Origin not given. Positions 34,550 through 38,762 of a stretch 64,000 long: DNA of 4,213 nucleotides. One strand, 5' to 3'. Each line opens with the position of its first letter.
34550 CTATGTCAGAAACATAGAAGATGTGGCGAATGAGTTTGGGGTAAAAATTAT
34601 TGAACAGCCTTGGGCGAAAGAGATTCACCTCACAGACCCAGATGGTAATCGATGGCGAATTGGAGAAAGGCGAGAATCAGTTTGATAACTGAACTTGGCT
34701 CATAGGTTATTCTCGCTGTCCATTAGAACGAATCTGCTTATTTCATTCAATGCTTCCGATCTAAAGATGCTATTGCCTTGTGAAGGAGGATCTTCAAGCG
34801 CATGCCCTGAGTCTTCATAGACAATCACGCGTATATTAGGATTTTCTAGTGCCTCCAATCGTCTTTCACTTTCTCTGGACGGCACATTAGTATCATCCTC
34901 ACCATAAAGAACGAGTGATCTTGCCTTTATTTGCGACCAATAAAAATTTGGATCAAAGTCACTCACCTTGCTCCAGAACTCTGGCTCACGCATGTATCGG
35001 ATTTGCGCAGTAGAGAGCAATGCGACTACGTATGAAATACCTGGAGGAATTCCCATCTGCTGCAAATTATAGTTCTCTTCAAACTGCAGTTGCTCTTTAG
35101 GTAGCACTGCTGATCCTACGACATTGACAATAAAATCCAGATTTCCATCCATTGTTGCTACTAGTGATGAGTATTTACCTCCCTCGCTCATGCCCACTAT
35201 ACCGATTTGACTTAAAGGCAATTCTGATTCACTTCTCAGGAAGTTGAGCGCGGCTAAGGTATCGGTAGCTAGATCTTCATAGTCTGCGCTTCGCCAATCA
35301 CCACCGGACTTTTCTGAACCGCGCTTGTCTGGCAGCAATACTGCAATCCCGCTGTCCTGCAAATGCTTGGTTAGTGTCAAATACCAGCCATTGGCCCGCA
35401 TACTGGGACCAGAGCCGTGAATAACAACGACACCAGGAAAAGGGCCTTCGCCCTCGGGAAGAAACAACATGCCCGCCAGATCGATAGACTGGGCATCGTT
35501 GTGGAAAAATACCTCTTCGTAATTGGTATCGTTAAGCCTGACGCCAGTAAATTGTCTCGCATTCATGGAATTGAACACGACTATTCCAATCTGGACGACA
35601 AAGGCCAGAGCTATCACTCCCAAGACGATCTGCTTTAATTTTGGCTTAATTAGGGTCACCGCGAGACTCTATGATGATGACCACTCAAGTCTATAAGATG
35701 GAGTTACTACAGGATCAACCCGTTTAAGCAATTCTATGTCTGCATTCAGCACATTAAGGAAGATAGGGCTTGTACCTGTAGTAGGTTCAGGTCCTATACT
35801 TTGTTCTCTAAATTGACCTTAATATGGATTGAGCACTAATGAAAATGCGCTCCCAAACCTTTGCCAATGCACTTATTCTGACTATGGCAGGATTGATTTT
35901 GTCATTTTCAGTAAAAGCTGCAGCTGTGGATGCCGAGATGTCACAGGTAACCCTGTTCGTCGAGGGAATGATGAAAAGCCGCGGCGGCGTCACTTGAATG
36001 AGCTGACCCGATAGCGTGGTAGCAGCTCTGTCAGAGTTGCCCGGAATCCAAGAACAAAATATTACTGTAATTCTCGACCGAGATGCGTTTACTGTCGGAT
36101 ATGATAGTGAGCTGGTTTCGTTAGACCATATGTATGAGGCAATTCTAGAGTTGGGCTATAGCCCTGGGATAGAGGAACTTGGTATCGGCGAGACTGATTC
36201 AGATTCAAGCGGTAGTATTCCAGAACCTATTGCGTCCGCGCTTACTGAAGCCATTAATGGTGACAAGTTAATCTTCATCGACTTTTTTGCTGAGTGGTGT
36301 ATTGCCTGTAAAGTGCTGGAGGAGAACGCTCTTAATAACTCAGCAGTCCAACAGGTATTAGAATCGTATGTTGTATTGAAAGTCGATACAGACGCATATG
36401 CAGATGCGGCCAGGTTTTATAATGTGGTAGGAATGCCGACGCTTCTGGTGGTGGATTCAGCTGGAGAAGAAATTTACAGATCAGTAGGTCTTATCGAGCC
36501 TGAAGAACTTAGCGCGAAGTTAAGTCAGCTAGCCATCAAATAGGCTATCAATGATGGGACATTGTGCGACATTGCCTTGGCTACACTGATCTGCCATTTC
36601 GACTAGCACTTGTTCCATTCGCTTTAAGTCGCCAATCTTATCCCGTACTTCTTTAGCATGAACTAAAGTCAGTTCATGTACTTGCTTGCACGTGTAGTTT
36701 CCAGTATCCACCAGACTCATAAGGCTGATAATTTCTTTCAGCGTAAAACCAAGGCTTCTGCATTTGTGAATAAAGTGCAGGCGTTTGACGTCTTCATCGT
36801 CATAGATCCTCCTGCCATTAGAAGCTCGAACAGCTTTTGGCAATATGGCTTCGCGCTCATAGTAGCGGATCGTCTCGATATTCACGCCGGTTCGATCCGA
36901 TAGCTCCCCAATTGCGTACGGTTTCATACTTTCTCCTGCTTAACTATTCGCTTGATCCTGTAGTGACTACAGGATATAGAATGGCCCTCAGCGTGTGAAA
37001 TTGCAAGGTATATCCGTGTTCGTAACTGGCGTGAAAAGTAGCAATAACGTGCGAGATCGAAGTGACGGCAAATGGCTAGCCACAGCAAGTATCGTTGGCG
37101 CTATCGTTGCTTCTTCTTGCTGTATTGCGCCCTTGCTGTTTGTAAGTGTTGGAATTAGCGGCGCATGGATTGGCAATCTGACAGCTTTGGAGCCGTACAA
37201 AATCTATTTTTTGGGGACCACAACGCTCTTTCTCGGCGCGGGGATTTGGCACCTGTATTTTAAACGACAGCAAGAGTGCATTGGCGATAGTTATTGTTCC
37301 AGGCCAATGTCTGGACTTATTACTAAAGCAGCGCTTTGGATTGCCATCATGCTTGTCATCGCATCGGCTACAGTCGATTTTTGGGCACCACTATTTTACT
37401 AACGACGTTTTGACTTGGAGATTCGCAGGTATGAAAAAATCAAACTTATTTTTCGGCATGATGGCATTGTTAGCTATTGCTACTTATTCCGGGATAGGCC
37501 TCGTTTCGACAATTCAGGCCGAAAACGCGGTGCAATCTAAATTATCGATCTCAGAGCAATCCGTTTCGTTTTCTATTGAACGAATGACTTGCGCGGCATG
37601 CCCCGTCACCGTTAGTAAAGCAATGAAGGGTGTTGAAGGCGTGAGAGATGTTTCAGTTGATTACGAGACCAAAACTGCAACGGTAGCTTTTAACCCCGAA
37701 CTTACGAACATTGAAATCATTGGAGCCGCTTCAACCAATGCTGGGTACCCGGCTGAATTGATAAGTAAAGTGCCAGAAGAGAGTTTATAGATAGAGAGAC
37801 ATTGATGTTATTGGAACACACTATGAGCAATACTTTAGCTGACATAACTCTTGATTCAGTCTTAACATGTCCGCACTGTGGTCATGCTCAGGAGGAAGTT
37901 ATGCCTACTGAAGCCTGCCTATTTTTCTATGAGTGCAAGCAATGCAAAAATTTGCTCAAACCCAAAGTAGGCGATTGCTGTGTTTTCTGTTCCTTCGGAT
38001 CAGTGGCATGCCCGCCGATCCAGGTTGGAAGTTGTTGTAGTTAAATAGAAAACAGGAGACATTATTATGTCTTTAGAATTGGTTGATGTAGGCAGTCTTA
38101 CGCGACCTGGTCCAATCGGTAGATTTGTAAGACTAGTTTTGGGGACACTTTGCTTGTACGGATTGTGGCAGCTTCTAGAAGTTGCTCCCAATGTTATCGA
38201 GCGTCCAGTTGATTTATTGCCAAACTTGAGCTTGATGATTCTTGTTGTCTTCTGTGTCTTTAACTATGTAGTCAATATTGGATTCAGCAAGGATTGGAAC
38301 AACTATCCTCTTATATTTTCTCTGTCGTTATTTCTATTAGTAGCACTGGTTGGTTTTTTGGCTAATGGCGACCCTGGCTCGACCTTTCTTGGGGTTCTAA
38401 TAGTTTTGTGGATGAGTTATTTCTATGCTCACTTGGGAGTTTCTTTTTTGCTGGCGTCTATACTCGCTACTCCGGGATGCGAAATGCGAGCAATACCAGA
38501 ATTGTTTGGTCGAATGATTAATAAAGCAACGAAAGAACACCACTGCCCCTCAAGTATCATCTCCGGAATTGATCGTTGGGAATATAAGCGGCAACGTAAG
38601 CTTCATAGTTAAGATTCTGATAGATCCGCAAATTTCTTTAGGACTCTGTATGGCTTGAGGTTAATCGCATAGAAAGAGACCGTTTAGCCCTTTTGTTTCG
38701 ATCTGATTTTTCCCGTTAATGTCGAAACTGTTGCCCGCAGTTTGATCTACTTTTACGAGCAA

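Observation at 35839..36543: Two in-frame TGA codons at the CxxC position of an HMA domain fused to thioredoxin: putative UxxU selenoprotein in a mercury locus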

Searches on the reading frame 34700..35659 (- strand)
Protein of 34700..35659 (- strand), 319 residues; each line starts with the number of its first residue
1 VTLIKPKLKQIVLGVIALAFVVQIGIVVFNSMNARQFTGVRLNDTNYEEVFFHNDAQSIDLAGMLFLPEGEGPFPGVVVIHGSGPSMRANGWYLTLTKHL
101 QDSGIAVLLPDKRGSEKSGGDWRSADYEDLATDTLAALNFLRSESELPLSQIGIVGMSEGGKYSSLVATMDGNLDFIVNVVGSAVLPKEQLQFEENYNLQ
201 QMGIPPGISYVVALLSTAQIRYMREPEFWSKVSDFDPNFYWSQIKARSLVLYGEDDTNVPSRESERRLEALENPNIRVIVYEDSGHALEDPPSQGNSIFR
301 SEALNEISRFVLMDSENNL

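Call 11: search_protein_families(library=pfam, proteins=[window:34700-35659:-], max_evalue=0.01)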
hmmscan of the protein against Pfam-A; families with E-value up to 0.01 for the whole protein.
window:34700-35659:- (319 aa): 10 families
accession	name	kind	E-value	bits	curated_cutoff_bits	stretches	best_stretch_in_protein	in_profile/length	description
PF08840.17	BAAT_C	-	5.1e-15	56.5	20.9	1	137-291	9-163/210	BAAT / Acyl-CoA thioester hydrolase C terminal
PF00326.27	Peptidase_S9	-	7.5e-13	48.9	22.6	1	99-295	9-196/213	Prolyl oligopeptidase family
PF12146.15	Hydrolase_4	-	1.4e-12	47.9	27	1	77-185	7-111/239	Serine aminopeptidase, S33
PF00561.26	Abhydrolase_1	-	4.2e-10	40.1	25.8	2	77-168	3-87/245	alpha/beta hydrolase fold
PF01738.24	DLH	-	1e-08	35.5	21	1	62-185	2-130/217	Dienelactone hydrolase family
PF20434.5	BD-FAE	-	4.8e-08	33.2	26.8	1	67-266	5-210/215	BD-FAE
PF12697.13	Abhydrolase_6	-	6.2e-08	34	26.3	1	77-288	1-206/217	Alpha/beta hydrolase family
PF02129.25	Peptidase_S15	-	2.9e-07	30.9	23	1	61-183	5-129/262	X-Pro dipeptidyl-peptidase (S15 family)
PF03959.19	FSH1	-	0.0013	18.9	21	1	151-286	102-199/211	Serine hydrolase (FSH1)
PF07224.18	Chlorophyllase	-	0.003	16.9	26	1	55-169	23-135/301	Chlorophyllase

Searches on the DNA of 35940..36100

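Call 86: search_rna_families(source=window, start=35940, end=36100, threshold=evalue, max_evalue=10, show_alignments=3)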
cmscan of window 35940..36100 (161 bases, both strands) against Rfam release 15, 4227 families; matches with E-value up to 10: 6.
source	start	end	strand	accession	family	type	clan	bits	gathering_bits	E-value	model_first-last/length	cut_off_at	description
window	35957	35987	+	RF00315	snoJ33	Gene; snRNA; snoRNA; CD-box;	-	14.2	45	2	1-81/81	no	Small nucleolar RNA J33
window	35964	36033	+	RF01281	snoR35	Gene; snRNA; snoRNA; CD-box;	CL00053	12.1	40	2.1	1-81/81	no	Small nucleolar RNA snoR35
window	35964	36009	+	RF00276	SNORD52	Gene; snRNA; snoRNA; CD-box;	CL00063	10.9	45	9.9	1-67/67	no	Small nucleolar RNA SNORD52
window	35964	36009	+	RF00095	snoPyro_CD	Gene; snRNA; snoRNA; CD-box;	CL00132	10.4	45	9.8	1-58/58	no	Pyrococcus C/D box small nucleolar RNA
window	36037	36073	-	RF02166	PVT1_3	Gene; lncRNA;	-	10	45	1.2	65-95/95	no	Pvt1 oncogene conserved region 3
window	35964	35979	+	RF01133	sR3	Gene; snRNA; snoRNA; CD-box;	-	8.7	41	3.9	1-55/55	no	Small nucleolar RNA sR3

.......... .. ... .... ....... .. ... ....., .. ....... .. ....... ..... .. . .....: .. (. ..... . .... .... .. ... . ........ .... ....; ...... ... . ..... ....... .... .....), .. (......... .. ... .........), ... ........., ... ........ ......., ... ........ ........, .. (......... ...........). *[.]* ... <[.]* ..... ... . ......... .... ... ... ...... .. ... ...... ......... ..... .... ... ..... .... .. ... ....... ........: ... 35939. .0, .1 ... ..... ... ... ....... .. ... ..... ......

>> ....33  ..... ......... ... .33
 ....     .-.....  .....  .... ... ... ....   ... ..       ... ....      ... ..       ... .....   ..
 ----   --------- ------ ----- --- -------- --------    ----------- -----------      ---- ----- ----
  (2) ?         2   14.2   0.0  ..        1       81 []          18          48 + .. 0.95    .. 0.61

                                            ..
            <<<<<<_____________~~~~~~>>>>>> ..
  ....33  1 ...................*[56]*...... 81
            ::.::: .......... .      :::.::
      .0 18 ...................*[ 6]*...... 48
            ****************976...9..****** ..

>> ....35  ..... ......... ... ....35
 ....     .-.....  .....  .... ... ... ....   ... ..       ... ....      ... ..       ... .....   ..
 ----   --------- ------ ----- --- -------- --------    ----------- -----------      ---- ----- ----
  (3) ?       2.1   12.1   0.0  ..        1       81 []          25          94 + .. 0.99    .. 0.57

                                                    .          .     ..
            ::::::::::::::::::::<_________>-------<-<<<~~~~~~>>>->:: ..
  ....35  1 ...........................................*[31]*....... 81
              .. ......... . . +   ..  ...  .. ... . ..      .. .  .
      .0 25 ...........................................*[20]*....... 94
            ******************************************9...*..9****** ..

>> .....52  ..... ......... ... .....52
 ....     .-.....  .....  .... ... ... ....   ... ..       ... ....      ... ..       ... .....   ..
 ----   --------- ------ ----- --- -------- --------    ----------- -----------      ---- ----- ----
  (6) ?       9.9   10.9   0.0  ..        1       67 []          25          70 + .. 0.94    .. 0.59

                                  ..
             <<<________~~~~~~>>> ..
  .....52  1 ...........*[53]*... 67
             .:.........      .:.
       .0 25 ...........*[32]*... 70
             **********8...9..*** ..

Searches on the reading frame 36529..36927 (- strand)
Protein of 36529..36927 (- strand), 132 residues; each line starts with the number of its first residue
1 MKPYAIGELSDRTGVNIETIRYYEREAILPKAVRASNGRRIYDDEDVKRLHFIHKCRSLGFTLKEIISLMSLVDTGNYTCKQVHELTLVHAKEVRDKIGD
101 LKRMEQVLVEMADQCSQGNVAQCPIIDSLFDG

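Call 11: search_protein_families(library=pfam, proteins=[window:36529-36927:-], max_evalue=0.01)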
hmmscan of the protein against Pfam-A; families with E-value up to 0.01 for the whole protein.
window:36529-36927:- (132 aa): 3 families
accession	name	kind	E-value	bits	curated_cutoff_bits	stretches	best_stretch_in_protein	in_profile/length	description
PF13411.12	MerR_1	-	1.7e-21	76.5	21.6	1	4-71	1-67/69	MerR HTH family regulatory protein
PF09278.17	MerR-DNA-bind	-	5.4e-16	59.4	25.4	1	47-110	1-64/65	MerR, DNA binding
PF00376.29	MerR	-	5.7e-13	48.9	28.2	1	6-42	2-38/38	MerR family regulatory protein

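Call 12: search_protein_families(library=ncbifam, proteins=[window:36529-36927:-], max_evalue=0.01)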
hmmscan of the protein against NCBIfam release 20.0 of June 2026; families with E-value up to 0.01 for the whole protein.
window:36529-36927:- (132 aa): 18 families
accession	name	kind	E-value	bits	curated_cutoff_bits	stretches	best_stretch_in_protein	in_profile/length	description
TIGR02051.1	MerR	equivalog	1.1e-38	132.3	150.85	1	6-129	2-124/124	mercury resistance transcriptional regulator MerR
TIGR02047.1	CadR-PbrR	equivalog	7.3e-34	116.5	151.45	1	6-129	3-127/127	Cd(II)/Pb(II)-responsive transcriptional regulator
TIGR02044.1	CueR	equivalog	1.3e-32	112.6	147.4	1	6-129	3-126/127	Cu(I)-responsive transcriptional regulator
NF007069.0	PRK09514.1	equivalog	1.1e-30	106.4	143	1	4-129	2-130/141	Zn(2+)-responsive transcriptional regulator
TIGR02043.1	ZntR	equivalog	4.9e-29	101.1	167.95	1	4-128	2-129/131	Zn(2+)-responsive transcriptional regulator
NF010315.0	PRK13752.1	subfamily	1e-24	87.2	261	1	4-131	8-134/144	mercury resistance transcriptional regulator MerR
NF007590.0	PRK10227.1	equivalog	3.1e-19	69.4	244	1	6-129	3-126/135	Cu(I)-responsive transcriptional regulator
NF041849.1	trans_regNmlR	equivalog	5.1e-17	62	175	1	6-106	3-103/117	stress response transcriptional regulator NmlR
TIGR01950.1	SoxR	equivalog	3.5e-10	39.8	116.9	1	5-111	3-109/142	redox-sensitive transcriptional activator SoxR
TIGR02054.1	MerD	equivalog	2.2e-07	31.4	103.65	1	1-108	1-106/120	mercuric resistance transcriptional repressor MerD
NF047375.1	HeatShock_HspR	equivalog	7.6e-07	29.1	105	1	4-86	4-86/92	heat shock protein transcriptional repressor HspR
NF052513.1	TransRegCarH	equivalog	8.8e-07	28.5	400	1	4-67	7-70/274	HTH-type transcriptional repressor CarH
NF053740.1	TransRegTnrAGPos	equivalog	4.7e-06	26.7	140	1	4-71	13-79/108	hypothetical protein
NF053782.1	ChlnTransRegdde3219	equivalog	2.1e-05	24.2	450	1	3-75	6-78/278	choline utilization transcriptional activator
NF050798.1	TF_FtsR_Actino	equivalog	2.4e-05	24.6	150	1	15-82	17-80/223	transcriptional regulator FtsR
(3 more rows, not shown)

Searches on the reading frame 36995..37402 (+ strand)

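Call 11: search_protein_families(library=pfam, proteins=[window:36995-37402:+], max_evalue=0.01)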
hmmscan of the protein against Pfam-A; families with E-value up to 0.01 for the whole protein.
window:36995-37402:+ (135 aa): 2 families
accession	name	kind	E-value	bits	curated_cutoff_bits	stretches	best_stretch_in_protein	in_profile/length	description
PF02411.20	MerT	-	8.5e-22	77.8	32.9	1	30-135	12-116/116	MerT mercuric transport protein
PF00335.26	Tetraspanin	-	0.0097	16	32.1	0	4-92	15-103/225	Tetraspanin family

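Call 12: search_protein_families(library=ncbifam, proteins=[window:36995-37402:+], max_evalue=0.01)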
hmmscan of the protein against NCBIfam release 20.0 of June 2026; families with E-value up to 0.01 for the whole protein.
window:36995-37402:+ (135 aa): 5 families
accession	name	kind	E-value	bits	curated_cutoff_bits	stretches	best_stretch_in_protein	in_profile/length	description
NF010314.2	PRK13751.2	equivalog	1e-24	86.9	150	1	30-135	12-116/116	mercuric ion transporter MerT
NF045683.1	MerT_CopZ_Se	exception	4.1e-18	65.7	375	1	25-134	12-120/235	MerT/CopZ fusion-like heavy metal transport selenoprotein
NF033556.1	MerTP_fusion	equivalog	6.1e-11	42.3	180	1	32-135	2-104/186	mercuric transport protein MerTP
NF033560.1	merT_RC607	exception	1.5e-05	25.2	130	1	26-94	3-71/97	mercuric transport protein MerT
NF033565.0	trans_MerF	equivalog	0.0032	17.3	50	1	30-62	3-37/59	mercury resistance system transport protein MerF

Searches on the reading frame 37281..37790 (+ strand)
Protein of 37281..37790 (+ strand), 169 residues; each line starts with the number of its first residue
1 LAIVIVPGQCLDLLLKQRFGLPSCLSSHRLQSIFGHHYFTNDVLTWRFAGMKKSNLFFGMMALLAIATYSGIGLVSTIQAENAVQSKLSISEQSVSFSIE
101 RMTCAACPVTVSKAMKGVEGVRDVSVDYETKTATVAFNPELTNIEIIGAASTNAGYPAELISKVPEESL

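Call 11: search_protein_families(library=pfam, proteins=[window:37281-37790:+], max_evalue=0.01)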
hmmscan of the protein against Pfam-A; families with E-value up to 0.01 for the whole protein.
window:37281-37790:+ (169 aa): 1 family
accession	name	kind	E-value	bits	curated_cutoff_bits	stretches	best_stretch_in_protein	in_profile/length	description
PF00403.32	HMA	-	7.2e-13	49.2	24.8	1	97-156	2-61/62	Heavy-metal-associated domain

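Call 12: search_protein_families(library=ncbifam, proteins=[window:37281-37790:+], max_evalue=0.01)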
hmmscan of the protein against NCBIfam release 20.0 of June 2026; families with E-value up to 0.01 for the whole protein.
window:37281-37790:+ (169 aa): 14 families
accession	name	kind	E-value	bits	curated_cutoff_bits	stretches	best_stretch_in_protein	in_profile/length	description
NF045683.1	MerT_CopZ_Se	exception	1e-20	74.2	375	1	62-164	133-233/235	MerT/CopZ fusion-like heavy metal transport selenoprotein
TIGR02052.1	MerP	equivalog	1.7e-19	70.1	92.55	1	84-160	14-90/92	mercury resistance system periplasmic binding protein MerP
NF041115.1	UxxU_metal_bind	equivalog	2.8e-15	56.2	95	1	93-162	4-73/74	metal-binding (seleno)protein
NF033556.1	MerTP_fusion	equivalog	2.6e-13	50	180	1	62-157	92-184/186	mercuric transport protein MerTP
NF047957.1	CopZ_AFE_1862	equivalog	2.8e-11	43.7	85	1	97-158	3-61/62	CopZ family metallochaperone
NF033794.2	chaper_CopZ_Eh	exception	5.2e-10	39.3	95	1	96-161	3-68/68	copper chaperone CopZ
NF033795.1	chaper_CopZ_Bs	exception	6.3e-09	35.9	91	1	97-156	4-63/66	copper chaperone CopZ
NF010311.1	PRK13748.1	subfamily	1.4e-08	34.1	600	1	97-163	3-68/560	mercury(II) reductase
NF007952.0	PRK10671.1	equivalog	1e-07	30.5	1316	1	80-162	90-169/838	copper-exporting P-type ATPase CopA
NF008262.1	PRK11033.1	equivalog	1.9e-07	30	1005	1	81-159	29-105/731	zinc/cadmium/mercury/lead-transporting ATPase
TIGR00003.1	TIGR00003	subfamily_domain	3.1e-07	30.5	62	1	96-158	3-65/66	copper ion binding protein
NF033775.1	P_type_ZntA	exception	3.7e-06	25.5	1240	1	80-157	35-110/732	Zn(II)/Cd(II)/Pb(II) translocating P-type ATPase ZntA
NF033553.1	MerP_Gpos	exception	5.6e-06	26.2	110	1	74-157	27-110/112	mercury resistance system substrate-binding protein MerP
NF033781.1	chaper_CopP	exception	7e-06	26.1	112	1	96-156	3-62/65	copper-binding metallochaperone CopP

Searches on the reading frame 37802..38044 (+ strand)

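Call 11: search_protein_families(library=pfam, proteins=[window:37802-38044:+], max_evalue=0.01)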
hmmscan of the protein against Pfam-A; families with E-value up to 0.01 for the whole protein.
window:37802-38044:+ (80 aa): 1 family
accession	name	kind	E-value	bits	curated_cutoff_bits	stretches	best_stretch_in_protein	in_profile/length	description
PF17283.8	Zn_ribbon_SprT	-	0.0015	19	28.1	1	22-55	6-37/38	SprT-like zinc ribbon domain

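Call 12: search_protein_families(library=ncbifam, proteins=[window:37802-38044:+], max_evalue=0.01)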
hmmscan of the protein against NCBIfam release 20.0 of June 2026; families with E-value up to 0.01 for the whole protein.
window:37802-38044:+ (80 aa): 1 family
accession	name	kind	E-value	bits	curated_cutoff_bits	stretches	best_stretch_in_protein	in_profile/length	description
NF041374.1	GDCCVxC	domain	6.1e-30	103.2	40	1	19-75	1-57/58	GDCCVxC domain-containing (seleno)protein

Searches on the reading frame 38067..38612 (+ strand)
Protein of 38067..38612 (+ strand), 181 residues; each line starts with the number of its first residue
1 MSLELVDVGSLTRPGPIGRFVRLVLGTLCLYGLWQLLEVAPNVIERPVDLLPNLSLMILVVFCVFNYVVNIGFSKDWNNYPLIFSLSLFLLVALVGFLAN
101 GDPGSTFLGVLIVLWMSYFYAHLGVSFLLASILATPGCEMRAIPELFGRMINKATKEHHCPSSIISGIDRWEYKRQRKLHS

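Call 11: search_protein_families(library=pfam, proteins=[window:38067-38612:+], max_evalue=0.01)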
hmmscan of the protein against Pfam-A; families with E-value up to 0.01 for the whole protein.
window:38067-38612:+ (181 aa): 0 families

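Call 12: search_protein_families(library=ncbifam, proteins=[window:38067-38612:+], max_evalue=0.01)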
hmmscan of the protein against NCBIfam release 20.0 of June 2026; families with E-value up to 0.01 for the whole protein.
window:38067-38612:+ (181 aa): 0 families

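Call 83: find_homologous_proteins(query=window:38067-38612:+, max_evalue=0.00001)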
Query window:38067-38612:+ (181 aa): 313 proteins with E <= 0.00001 among 616 candidates; the best 120 are listed.
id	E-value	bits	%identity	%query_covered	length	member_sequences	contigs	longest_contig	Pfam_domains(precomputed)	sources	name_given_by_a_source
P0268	1.5e-115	402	99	100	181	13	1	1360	-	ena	-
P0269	3.4e-97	342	86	97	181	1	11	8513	-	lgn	-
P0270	1.3e-92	327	81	98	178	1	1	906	-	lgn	-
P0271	4.4e-92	325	80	100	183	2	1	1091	-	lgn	-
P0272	6.0e-92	325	80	98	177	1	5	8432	-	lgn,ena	-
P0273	1.0e-91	324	78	100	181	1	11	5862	-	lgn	-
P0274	1.1e-90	320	81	98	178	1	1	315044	-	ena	-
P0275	2.2e-88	313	77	100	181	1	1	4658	-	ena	-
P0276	7.0e-88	311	76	100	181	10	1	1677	-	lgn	-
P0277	2.1e-87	310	76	97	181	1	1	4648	-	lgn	-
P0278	4.7e-84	299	74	97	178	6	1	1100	-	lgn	-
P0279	4.8e-82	292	71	98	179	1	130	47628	-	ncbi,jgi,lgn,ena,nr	ncbi:MAG: hypothetical protein OXU66_15650 [Gammaproteobacteria bacterium]|jgi:hypothetical protein|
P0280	8.2e-82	292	71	98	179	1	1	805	-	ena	-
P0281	9.8e-82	291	71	98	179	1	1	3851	-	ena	-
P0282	2.8e-81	290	71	98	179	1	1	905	-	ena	-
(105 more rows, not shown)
